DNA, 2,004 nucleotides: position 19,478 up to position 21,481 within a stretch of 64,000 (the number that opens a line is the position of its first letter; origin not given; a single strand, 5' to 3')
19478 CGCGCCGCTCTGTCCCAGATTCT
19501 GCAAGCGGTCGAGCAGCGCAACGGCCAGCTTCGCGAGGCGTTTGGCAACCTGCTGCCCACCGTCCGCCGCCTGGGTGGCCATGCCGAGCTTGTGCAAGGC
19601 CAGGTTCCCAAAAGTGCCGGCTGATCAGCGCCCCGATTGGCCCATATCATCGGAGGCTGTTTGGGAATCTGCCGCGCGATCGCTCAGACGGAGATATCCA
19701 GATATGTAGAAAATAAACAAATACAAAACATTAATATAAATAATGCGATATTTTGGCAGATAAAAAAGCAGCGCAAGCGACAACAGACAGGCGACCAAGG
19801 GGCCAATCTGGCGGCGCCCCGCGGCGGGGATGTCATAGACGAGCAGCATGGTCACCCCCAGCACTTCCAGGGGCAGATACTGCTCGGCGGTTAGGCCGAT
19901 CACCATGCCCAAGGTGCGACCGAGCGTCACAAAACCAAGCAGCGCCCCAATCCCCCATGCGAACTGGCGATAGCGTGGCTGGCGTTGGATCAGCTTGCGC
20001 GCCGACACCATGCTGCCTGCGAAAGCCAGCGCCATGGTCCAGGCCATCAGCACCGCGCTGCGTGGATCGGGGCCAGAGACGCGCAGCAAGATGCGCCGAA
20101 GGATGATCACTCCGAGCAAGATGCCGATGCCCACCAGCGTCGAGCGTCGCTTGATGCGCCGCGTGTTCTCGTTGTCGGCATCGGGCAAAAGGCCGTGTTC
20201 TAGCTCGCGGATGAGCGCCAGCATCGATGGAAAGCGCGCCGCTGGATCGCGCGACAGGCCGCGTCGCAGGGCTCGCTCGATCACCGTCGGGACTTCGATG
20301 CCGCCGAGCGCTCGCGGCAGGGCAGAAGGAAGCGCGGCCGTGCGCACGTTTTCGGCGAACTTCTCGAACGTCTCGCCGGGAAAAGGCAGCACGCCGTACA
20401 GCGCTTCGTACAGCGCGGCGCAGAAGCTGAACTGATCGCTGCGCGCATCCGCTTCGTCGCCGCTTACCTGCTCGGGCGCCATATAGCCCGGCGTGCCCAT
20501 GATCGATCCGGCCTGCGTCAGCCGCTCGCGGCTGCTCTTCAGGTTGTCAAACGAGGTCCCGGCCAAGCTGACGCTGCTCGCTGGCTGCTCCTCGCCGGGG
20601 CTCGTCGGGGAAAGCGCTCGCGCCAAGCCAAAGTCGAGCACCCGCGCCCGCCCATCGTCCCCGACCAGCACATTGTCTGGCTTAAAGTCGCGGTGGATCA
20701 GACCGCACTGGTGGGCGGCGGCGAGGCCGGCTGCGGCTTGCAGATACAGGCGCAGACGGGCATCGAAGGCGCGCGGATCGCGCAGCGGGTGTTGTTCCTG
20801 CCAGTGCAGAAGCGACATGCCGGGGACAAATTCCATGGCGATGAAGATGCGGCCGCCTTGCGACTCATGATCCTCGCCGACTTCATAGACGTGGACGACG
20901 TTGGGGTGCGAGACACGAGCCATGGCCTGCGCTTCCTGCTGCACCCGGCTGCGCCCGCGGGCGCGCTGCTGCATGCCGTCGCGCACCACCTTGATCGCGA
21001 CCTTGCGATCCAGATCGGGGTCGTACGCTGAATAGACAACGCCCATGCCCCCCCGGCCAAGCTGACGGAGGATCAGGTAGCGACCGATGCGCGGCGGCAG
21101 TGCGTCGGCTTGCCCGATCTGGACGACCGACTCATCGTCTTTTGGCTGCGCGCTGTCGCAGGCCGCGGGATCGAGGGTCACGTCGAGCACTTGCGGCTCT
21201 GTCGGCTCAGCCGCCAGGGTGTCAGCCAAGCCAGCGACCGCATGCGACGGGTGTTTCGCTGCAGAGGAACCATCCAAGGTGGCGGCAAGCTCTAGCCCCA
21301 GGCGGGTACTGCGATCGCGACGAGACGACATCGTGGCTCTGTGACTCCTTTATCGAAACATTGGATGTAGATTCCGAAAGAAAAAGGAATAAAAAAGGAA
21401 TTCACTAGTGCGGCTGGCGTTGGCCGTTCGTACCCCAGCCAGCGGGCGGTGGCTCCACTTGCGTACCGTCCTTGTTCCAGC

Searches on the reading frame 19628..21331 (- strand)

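Call 68: search_protein_families(library=pfam, proteins=[window:19628-21331:-], max_evalue=0.00001)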
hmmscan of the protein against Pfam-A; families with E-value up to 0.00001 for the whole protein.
window:19628-21331:- (568 aa): 3 families
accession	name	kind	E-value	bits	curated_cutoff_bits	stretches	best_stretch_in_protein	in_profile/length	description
PF00069.31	Pkinase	-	1.7e-38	133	31.7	1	87-330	3-211/263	Protein kinase domain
PF07714.23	PK_Tyr_Ser-Thr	-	3.7e-27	95.7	23.1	1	88-243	4-155/258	Protein tyrosine and serine/threonine kinase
PF01636.29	APH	-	5.6e-08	33.3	23.2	0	182-238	137-198/239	Phosphotransferase enzyme family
